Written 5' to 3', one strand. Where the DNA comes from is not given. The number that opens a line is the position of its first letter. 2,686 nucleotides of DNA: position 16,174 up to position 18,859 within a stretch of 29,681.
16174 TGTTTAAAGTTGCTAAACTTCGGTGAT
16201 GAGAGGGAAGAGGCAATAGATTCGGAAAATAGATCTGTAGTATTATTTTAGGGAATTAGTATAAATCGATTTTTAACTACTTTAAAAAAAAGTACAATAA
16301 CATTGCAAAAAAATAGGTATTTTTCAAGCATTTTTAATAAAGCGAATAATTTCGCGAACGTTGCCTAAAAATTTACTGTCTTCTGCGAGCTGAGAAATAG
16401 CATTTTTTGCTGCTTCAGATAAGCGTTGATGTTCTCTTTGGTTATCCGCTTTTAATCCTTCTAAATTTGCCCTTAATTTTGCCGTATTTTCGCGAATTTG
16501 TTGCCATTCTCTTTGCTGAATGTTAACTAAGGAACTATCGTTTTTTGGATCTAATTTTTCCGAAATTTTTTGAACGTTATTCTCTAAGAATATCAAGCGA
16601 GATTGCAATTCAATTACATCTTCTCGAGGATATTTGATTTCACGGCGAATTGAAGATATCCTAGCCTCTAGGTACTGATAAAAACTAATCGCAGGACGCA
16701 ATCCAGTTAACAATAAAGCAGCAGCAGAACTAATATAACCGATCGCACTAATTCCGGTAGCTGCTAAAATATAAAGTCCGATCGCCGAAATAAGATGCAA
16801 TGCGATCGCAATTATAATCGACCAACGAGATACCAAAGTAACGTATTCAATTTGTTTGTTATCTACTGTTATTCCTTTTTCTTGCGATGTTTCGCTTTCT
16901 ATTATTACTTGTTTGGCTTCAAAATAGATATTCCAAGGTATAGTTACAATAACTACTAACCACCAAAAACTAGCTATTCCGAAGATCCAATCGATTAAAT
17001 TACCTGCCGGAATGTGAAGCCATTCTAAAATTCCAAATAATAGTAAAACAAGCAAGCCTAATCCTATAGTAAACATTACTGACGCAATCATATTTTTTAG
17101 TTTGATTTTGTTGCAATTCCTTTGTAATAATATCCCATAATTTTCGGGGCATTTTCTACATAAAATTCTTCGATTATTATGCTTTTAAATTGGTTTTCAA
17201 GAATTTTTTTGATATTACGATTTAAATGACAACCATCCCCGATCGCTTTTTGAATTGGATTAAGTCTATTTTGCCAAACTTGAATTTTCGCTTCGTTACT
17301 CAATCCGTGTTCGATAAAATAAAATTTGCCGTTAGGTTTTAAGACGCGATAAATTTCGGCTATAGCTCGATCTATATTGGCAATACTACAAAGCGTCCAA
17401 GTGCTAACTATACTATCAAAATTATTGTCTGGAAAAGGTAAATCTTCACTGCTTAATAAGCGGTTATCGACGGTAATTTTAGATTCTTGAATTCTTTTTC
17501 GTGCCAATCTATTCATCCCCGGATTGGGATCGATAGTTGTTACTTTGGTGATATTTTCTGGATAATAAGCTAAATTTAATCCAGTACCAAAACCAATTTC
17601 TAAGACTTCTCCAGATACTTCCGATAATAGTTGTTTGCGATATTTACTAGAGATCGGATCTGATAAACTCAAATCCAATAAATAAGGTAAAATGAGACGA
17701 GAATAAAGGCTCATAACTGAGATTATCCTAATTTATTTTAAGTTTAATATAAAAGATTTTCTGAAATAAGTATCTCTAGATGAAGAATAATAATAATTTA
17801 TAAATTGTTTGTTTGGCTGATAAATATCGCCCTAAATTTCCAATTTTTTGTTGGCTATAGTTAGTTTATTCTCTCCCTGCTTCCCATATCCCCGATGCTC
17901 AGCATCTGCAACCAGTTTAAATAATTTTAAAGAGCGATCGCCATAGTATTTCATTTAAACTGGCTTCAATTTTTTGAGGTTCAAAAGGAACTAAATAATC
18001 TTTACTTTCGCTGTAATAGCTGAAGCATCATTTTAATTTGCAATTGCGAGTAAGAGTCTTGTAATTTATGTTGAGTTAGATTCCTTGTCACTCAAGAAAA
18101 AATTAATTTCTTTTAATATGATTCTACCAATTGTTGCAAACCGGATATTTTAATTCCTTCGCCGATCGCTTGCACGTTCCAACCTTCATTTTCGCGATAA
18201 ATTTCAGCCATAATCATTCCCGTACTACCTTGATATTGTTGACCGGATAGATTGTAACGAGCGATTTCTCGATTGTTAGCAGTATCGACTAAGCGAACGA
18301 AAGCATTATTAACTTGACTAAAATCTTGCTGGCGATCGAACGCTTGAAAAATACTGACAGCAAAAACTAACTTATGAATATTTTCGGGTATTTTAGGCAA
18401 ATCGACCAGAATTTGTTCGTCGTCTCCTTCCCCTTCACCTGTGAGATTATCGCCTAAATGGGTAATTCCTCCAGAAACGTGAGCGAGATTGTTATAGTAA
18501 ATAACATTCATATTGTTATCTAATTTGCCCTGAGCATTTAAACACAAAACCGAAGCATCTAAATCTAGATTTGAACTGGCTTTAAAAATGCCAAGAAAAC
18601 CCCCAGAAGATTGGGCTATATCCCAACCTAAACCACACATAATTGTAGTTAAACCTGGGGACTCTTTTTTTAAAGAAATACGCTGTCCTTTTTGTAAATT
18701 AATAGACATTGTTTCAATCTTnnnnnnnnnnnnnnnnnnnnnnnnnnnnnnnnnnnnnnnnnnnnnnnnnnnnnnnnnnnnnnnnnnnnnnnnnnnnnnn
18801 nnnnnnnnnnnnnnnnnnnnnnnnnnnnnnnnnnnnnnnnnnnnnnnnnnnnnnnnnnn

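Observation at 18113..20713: Four-gene tandem TerD array with near-identical nucleotide blocks (concerted evolution or recent amplification)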

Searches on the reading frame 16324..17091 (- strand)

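Call 4: search_protein_families(library=pfam, proteins=[window:16324-17091:-])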
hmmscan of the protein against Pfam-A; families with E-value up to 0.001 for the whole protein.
window:16324-17091:- (255 aa): 0 families

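Call 8: search_protein_families(library=ncbifam, proteins=[window:16324-17091:-])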
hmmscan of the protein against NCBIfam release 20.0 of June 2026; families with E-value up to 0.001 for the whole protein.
window:16324-17091:- (255 aa): 2 families
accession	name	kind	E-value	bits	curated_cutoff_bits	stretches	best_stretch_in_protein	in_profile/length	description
NF047516.1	LA_3659_fam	equivalog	7.2e-06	25.7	36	1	157-239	127-209/221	LA_3659 family protein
NF047514.1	SpiroCoCo_N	equivalog_domain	7.2e-06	25.7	75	1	157-239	127-209/221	SpiroCoCo family coiled-coil protein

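Call 47: search_protein_families(library=padloc, proteins=[window:16324-17091:-], max_evalue=0.01)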
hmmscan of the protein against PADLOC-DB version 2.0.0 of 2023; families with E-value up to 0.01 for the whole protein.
window:16324-17091:- (255 aa): 1 family
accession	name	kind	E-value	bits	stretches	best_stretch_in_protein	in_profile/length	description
PDLC00249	LmuB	-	0.00065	16.5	1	129-243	174-285/565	AAA ATPase domain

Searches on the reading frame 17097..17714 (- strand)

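Call 4: search_protein_families(library=pfam, proteins=[window:17097-17714:-])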
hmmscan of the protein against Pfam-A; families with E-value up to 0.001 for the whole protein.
window:17097-17714:- (205 aa): 7 families
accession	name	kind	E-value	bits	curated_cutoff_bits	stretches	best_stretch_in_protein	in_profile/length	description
PF08241.18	Methyltransf_11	-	3.7e-24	85.6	21.2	1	38-133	1-95/95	Methyltransferase domain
PF13649.12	Methyltransf_25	-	2.5e-19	70.2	27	1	37-129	1-97/97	Methyltransferase domain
PF13489.12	Methyltransf_23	-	1.7e-14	54.4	27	1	30-142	17-127/164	Methyltransferase domain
PF08242.18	Methyltransf_12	-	8.5e-13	49.3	30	1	38-131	1-98/98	Methyltransferase domain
PF01209.24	Ubie_methyltran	-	3.1e-12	46.8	20.1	1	37-136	51-154/233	ubiE/COQ5 methyltransferase family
PF13847.12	Methyltransf_31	-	2e-11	44.2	27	1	36-150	6-128/145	Methyltransferase domain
PF20922.3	Anamorsin_N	-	0.00091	19.4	27.1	0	93-141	46-95/163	Anamorsin, N-terminal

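Call 8: search_protein_families(library=ncbifam, proteins=[window:17097-17714:-])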
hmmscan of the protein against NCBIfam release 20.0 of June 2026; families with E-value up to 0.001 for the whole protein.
window:17097-17714:- (205 aa): 30 families (the best 25 are shown)
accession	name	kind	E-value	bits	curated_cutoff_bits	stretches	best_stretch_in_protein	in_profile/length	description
NF045882.1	PLipidMtase_Leg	equivalog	7e-21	75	390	1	34-177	43-186/207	phospholipid N-methyltransferase PmtA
TIGR01934.1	MenG_MenH_UbiE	subfamily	1.5e-15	57.1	158.35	1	26-140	32-148/223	ubiquinone/menaquinone biosynthesis methyltransferase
NF001240.0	PRK00216.1-1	equivalog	4.6e-14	52.1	378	1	36-136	66-171/251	bifunctional demethylmenaquinone methyltransferase/2-methoxy-6-polyprenyl-1,4-benzoquinol methylase UbiE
NF001244.0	PRK00216.1-5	equivalog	1.9e-13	50.2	216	1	27-148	42-169/236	bifunctional demethylmenaquinone methyltransferase/2-methoxy-6-polyprenyl-1,4-benzoquinol methylase UbiE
NF052510.1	methyltran_MpqE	exception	2.6e-13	49.9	335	1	31-137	44-155/234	methyl-plastoquinone biosynthesis methyltransferase MpqE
NF043040.1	corrin_prot_MT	hypoth_equivalog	6e-13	48.7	180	1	25-135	30-149/216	corrinoid protein-associated methyltransferase CpaM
NF001242.0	PRK00216.1-3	equivalog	2.5e-12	46.8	351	1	37-137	74-179/258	bifunctional demethylmenaquinone methyltransferase/2-methoxy-6-polyprenyl-1,4-benzoquinol methylase UbiE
NF041536.1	ArsM_DUF2284_UU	exception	4.9e-12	44.9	575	1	36-161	79-207/459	arsenite methyltransferase/DUF2284 domain selenoprotein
NF041537.1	ArsM_AhpD_UU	exception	5.5e-12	45.1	510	1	36-159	79-205/345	arsenite methyltransferase/AhpD domain selenoprotein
TIGR02072.1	BioC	equivalog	1.3e-11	44.8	184.95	1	34-184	35-179/244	malonyl-ACP O-methyltransferase BioC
NF045825.1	FAmtase_mtf2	equivalog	4.2e-11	42.5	400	1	36-192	61-213/248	fatty-acid O-methyltransferase Mtf2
NF047649.1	MTase_UXPK_star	exception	4.7e-11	42.2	460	1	36-136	80-184/283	methyltransferase/UXPK-star double selenoprotein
NF045667.1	MTase_DVU1556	equivalog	1e-10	41.5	155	1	35-134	24-120/213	DVU_1556 family methyltransferase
NF001241.0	PRK00216.1-2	equivalog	6.9e-10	38.9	327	1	26-139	44-153/231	demethylmenaquinone methyltransferase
NF004452.0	PRK05785.1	equivalog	1.4e-09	37.8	207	1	34-126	52-138/228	hypothetical protein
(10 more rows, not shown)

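Call 47: search_protein_families(library=padloc, proteins=[window:17097-17714:-], max_evalue=0.01)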
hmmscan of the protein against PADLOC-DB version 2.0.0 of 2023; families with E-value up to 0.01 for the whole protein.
window:17097-17714:- (205 aa): 1 family
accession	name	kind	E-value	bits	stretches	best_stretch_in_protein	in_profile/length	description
PDLC04134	mad2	-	1.2e-11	42.1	1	36-139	294-400/492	mads_2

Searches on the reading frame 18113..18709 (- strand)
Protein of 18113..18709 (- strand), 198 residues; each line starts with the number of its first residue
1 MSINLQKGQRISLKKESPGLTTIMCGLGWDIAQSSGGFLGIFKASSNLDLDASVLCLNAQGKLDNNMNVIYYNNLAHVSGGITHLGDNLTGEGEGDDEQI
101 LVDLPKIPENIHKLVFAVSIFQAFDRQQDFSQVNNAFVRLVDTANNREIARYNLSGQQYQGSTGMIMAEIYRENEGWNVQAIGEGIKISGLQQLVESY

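Call 4: search_protein_families(library=pfam, proteins=[window:18113-18709:-])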
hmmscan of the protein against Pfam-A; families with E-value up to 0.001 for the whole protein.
window:18113-18709:- (198 aa): 1 family
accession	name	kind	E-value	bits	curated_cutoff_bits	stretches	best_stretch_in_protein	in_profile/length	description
PF02342.23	TerD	-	2.8e-71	239.3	25.3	1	1-198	1-187/187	TerD domain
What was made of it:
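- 18113..18709 (-): T1: B-type TerD paralog (198 aa), last gene of the array. It carries an 8-residue insertion relative to T2-T4 and keeps the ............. motif. PF02342 E=2.8e-71 (call 4).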

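Call 8: search_protein_families(library=ncbifam, proteins=[window:18113-18709:-])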
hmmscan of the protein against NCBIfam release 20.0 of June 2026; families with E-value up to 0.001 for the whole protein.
window:18113-18709:- (198 aa): 0 families

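Call 47: search_protein_families(library=padloc, proteins=[window:18113-18709:-], max_evalue=0.01)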
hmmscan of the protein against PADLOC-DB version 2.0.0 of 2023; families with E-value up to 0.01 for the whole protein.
window:18113-18709:- (198 aa): 0 families

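Call 48: search_solved_structures(query=window:18113-18709:-)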
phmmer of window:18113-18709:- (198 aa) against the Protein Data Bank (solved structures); distinct sequences matched with E-value up to 0.001: 2.
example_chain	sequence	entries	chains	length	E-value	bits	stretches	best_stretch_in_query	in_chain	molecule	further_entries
3ibz_A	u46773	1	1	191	1.2e-51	178.2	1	1-196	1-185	Putative tellurium resistant like protein TerD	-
2kxt_A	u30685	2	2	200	6.8e-44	152.9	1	1-191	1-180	Tellurite resistance protein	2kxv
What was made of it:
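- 18113..18709 (-): PDB 3ibz E=1.2e-51 and 2kxt E=6.8e-44 (call 48).
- On TerD family (Pfam PF02342): T1 matches 3ibz at E=1.2e-51 (call 48).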
